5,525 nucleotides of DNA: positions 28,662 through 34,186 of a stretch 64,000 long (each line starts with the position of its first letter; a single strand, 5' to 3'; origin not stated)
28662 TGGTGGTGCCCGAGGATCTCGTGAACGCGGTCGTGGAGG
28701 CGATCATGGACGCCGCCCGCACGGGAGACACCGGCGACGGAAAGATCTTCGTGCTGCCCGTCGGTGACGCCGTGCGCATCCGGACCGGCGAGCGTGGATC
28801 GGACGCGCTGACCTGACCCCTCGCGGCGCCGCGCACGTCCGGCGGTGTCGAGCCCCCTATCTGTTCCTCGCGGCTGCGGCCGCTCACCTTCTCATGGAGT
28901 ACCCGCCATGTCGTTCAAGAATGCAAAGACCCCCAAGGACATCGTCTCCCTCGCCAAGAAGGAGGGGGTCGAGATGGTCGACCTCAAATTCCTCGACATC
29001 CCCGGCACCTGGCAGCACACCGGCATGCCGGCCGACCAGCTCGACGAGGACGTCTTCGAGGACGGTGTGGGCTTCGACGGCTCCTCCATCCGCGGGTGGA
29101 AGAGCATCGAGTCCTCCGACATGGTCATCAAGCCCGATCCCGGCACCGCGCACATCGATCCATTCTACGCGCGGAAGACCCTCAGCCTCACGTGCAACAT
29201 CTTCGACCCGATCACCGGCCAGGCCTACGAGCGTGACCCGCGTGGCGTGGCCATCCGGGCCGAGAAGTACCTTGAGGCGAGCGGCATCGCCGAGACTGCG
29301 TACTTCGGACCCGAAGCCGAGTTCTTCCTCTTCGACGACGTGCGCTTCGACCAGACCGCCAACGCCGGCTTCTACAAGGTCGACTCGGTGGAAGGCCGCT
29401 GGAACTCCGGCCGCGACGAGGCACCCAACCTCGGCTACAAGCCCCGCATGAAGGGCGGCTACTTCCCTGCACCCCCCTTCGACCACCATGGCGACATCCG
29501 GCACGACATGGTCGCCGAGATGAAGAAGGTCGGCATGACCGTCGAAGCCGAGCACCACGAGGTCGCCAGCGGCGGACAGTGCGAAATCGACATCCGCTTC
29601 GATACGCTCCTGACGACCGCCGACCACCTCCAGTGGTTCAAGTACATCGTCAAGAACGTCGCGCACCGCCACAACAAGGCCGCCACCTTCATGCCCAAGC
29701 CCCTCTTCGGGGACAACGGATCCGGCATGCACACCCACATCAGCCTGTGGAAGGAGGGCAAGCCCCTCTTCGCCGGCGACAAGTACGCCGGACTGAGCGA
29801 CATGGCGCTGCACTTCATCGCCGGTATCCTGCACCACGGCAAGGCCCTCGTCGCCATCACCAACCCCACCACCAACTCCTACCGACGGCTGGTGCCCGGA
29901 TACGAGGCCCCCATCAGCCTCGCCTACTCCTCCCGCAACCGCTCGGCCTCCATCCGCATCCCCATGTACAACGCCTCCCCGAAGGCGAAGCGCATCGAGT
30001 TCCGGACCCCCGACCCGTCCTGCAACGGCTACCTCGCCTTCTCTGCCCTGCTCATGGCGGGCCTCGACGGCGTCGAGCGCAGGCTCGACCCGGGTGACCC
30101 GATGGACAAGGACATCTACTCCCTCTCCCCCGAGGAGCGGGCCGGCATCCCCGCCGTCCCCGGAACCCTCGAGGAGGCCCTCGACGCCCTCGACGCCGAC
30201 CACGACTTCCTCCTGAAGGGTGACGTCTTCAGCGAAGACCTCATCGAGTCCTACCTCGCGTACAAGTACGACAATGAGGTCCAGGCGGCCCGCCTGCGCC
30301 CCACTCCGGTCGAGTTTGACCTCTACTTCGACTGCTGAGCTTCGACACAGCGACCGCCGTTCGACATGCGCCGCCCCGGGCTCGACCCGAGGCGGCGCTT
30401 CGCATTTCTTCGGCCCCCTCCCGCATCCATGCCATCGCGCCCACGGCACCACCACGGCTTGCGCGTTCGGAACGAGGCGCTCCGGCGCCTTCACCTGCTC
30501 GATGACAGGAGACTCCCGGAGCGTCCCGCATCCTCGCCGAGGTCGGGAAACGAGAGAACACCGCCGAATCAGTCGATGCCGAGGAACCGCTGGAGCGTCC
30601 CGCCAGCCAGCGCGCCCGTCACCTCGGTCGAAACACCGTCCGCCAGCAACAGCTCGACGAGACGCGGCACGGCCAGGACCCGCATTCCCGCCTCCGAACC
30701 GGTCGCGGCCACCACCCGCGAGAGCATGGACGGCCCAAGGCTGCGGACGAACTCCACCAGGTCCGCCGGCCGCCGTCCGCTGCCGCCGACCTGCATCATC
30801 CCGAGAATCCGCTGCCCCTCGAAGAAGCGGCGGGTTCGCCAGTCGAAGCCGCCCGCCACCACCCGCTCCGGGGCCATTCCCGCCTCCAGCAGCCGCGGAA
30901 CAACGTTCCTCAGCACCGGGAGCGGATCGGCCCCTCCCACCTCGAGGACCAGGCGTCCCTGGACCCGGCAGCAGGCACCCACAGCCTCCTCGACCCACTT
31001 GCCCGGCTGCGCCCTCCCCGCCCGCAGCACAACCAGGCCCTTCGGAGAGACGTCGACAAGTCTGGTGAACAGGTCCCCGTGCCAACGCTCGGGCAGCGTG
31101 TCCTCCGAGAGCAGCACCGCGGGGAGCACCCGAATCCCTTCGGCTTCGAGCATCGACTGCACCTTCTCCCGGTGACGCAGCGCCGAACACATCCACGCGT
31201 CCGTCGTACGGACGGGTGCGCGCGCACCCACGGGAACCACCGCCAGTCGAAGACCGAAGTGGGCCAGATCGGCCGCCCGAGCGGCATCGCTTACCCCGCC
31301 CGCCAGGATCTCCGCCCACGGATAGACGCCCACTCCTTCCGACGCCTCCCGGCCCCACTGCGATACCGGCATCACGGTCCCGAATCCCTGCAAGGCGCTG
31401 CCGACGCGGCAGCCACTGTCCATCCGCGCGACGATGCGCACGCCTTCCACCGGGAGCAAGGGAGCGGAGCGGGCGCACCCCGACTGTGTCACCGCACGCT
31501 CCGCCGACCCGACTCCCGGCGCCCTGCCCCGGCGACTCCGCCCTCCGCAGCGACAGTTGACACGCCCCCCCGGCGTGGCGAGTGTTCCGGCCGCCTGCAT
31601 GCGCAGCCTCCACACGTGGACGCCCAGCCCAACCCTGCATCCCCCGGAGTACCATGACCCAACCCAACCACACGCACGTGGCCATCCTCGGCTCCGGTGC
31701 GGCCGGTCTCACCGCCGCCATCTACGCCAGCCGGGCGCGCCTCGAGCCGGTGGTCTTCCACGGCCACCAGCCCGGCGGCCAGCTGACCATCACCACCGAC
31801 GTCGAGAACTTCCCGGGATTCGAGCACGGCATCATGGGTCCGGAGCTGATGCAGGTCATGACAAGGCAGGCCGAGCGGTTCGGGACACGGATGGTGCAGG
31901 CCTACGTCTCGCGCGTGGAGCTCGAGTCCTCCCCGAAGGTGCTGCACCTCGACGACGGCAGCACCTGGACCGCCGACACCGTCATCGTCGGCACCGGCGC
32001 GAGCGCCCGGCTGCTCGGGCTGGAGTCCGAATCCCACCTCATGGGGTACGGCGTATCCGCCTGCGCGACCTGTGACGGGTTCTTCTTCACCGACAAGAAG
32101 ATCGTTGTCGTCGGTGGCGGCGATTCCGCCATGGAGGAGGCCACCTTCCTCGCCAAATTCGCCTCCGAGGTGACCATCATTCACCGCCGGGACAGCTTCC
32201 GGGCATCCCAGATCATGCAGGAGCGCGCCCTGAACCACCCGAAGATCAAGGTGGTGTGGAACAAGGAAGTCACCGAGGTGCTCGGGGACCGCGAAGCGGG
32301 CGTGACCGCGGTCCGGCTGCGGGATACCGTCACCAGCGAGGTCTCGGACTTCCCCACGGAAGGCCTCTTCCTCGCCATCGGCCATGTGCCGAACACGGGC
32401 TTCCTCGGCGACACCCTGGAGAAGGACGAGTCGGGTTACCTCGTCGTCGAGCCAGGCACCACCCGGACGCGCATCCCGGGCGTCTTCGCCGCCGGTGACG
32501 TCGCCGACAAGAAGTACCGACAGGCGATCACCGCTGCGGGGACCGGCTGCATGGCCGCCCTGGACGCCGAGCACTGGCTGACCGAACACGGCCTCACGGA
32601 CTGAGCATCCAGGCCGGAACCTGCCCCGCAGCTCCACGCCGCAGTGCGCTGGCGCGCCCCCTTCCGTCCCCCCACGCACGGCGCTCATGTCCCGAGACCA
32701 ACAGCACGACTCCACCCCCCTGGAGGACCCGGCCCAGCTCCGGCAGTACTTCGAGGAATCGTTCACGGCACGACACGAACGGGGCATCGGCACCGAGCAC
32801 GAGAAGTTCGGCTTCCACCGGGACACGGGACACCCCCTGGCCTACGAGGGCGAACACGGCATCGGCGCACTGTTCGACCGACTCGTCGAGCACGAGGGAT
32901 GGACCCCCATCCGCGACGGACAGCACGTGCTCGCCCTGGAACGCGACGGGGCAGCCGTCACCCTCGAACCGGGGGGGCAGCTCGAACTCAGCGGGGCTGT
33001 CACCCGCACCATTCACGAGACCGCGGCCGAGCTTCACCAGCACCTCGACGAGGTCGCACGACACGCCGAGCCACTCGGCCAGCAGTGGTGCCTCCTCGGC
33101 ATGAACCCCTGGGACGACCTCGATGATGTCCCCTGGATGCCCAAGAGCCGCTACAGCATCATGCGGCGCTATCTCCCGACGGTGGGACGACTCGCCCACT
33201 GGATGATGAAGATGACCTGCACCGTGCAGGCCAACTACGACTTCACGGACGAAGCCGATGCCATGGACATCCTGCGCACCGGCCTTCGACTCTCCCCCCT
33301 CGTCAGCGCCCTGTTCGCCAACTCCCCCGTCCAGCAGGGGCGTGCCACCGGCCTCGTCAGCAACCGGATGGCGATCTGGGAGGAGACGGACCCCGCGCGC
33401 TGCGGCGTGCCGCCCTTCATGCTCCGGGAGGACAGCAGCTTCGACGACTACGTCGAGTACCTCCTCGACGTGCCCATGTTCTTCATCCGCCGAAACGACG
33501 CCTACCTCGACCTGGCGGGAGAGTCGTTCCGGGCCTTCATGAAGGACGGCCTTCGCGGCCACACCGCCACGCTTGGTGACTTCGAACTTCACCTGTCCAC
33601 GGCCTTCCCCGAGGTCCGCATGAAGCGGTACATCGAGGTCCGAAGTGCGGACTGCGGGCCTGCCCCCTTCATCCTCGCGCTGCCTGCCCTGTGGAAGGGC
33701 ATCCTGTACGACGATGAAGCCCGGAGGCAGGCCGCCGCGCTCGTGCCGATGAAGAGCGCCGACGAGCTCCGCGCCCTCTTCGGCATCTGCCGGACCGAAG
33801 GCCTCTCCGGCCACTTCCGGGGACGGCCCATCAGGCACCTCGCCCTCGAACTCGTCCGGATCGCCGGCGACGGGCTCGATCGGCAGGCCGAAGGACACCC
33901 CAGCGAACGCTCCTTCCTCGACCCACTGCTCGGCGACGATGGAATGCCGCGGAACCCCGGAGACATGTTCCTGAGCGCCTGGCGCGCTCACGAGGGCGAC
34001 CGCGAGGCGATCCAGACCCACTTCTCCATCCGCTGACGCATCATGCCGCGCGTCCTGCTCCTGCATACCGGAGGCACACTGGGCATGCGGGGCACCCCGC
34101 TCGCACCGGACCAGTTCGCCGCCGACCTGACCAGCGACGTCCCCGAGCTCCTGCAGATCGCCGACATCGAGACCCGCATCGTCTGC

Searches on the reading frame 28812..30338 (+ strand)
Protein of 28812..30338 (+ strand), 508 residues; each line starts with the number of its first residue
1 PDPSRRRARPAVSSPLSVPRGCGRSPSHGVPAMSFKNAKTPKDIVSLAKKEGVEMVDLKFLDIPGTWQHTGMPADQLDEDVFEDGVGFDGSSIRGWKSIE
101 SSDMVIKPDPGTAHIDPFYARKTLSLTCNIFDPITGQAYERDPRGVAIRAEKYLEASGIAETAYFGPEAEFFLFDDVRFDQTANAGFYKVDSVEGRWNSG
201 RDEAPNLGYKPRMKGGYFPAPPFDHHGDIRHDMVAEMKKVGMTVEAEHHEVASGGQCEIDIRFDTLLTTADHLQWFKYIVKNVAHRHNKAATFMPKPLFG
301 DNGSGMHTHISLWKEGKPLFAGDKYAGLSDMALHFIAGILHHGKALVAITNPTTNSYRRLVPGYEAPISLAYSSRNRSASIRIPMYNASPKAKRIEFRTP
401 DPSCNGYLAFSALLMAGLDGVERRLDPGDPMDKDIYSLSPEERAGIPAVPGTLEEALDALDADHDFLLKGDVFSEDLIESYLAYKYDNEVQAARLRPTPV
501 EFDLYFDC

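Call 76: search_protein_families(library=pfam, proteins=[window:28812-30338:+], max_evalue=0.00001)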
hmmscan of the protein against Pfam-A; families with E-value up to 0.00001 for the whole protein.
window:28812-30338:+ (508 aa): 2 families
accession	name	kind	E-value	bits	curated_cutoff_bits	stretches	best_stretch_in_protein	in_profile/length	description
PF00120.29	Gln-synt_C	-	8e-138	459.6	24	1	140-505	1-344/344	Glutamine synthetase, catalytic domain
PF03951.24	Gln-synt_N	-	1.6e-32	111.4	33.4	1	53-133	2-82/82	Glutamine synthetase, beta-Grasp domain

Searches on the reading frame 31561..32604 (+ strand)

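Call 76: search_protein_families(library=pfam, proteins=[window:31561-32604:+], max_evalue=0.00001)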
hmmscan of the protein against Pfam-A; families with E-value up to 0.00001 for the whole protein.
window:31561-32604:+ (347 aa): 6 families
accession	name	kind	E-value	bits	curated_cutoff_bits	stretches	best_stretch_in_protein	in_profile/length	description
PF07992.20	Pyr_redox_2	-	6.2e-49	167.4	26.1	1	39-329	2-291/291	Pyridine nucleotide-disulphide oxidoreductase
PF00070.33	Pyr_redox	-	6.5e-21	75.1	22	1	180-255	1-81/82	Pyridine nucleotide-disulphide oxidoreductase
PF13738.12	Pyr_redox_3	-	5.2e-18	65.8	30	1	116-312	104-305/305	Pyridine nucleotide-disulphide oxidoreductase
PF13450.12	NAD_binding_8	-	9.2e-07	29.5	21.9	0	42-88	1-44/68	NAD(P)-binding Rossmann-like domain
PF03486.20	HI0933_like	-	3.4e-06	27.1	50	0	39-73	2-37/244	HI0933-like protein Rossmann domain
PF00890.30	FAD_binding_2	-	5.8e-06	26.2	20.4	0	40-75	2-38/414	FAD binding domain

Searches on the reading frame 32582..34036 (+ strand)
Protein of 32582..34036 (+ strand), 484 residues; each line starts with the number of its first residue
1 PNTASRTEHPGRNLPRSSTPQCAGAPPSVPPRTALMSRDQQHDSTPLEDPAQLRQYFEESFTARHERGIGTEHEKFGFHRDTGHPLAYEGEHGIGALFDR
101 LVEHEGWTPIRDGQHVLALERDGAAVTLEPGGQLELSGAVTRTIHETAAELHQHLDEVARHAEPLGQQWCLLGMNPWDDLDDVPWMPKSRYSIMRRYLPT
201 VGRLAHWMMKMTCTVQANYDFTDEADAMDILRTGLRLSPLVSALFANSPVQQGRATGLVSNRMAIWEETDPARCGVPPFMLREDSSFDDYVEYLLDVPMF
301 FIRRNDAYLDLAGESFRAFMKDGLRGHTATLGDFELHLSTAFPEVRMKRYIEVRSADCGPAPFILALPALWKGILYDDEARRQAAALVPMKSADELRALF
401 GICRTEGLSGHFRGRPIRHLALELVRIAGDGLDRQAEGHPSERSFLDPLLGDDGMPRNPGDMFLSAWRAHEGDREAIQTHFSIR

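Call 76: search_protein_families(library=pfam, proteins=[window:32582-34036:+], max_evalue=0.00001)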
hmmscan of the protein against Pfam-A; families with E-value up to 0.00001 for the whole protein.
window:32582-34036:+ (484 aa): 1 family
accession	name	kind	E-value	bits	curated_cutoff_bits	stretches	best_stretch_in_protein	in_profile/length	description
PF04107.18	GCS2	-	3.4e-63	214.2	21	1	88-384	3-283/291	Glutamate-cysteine ligase family 2(GCS2)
